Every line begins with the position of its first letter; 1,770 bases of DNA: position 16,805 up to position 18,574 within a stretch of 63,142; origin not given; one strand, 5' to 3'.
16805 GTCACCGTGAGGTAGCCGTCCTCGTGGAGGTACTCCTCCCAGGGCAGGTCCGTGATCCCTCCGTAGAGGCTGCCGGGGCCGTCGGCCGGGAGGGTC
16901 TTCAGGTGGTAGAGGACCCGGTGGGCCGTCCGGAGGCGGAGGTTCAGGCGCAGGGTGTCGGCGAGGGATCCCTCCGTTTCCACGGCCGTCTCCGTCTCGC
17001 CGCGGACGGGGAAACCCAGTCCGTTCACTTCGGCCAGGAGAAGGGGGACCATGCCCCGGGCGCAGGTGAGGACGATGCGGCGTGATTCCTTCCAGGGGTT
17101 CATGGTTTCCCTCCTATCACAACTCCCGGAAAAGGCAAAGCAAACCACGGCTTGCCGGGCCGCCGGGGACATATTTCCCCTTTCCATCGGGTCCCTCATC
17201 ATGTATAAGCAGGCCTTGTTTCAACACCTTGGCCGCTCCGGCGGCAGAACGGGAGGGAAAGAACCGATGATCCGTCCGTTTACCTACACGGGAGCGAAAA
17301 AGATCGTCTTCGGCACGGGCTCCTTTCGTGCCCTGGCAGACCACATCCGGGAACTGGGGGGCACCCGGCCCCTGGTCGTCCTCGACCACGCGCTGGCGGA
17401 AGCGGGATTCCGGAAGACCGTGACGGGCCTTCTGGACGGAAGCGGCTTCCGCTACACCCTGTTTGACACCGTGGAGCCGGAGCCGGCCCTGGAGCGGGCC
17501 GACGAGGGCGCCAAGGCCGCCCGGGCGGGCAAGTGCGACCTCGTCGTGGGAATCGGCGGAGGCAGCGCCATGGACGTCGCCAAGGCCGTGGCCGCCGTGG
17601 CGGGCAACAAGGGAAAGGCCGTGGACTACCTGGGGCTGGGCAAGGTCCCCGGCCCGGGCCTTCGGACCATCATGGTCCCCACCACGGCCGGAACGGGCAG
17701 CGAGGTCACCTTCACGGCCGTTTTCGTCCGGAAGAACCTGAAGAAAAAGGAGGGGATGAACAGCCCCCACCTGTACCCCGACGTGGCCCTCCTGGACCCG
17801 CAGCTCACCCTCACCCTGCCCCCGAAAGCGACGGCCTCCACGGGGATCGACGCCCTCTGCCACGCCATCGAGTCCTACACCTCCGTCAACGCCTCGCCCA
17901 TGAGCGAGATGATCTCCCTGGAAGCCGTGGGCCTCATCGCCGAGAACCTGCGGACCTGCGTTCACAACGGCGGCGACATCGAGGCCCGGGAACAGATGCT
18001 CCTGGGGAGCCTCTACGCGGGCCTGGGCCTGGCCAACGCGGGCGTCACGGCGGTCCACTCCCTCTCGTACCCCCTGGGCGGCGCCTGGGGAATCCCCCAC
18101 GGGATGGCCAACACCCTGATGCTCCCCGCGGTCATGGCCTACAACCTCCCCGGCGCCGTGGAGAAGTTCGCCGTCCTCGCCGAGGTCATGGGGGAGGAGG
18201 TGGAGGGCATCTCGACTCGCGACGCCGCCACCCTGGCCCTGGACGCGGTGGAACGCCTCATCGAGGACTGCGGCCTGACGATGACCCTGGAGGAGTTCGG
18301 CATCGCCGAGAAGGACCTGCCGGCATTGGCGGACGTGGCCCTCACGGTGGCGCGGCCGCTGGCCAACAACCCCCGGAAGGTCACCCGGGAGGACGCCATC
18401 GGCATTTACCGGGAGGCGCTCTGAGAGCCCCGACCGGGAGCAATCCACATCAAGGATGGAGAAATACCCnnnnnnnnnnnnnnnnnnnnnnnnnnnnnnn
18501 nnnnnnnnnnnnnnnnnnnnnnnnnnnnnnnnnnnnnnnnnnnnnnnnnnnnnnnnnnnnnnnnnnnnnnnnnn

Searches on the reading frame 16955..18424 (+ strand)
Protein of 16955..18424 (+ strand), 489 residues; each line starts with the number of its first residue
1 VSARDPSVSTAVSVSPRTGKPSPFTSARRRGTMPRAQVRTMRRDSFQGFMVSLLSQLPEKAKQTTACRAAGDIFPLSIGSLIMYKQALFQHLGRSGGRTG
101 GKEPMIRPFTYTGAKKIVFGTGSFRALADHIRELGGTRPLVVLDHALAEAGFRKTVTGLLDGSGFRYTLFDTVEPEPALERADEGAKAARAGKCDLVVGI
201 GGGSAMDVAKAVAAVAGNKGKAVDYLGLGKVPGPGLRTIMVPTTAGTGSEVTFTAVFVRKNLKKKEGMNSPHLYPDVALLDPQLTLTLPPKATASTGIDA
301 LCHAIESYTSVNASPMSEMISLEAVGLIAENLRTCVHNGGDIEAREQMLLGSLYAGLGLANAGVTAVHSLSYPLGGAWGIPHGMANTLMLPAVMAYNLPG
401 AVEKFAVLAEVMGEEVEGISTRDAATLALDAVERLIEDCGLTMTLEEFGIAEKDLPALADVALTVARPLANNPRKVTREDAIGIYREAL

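Call 37: search_protein_families(library=pfam, proteins=[window:16955-18424:+], max_evalue=0.0001)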
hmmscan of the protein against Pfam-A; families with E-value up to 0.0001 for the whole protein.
window:16955-18424:+ (489 aa): 3 families
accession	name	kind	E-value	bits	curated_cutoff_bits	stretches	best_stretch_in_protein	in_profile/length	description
PF25137.1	ADH_Fe_C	-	1.9e-56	191.3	27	1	293-488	1-193/194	Fe-containing alcohol dehydrogenase family, C-terminal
PF00465.25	Fe-ADH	-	4.2e-48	163.5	31.3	1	115-282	2-168/168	Iron-containing alcohol dehydrogenase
PF13685.12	Fe-ADH_2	-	5e-12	46.5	28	1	119-217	2-98/149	Iron-containing alcohol dehydrogenase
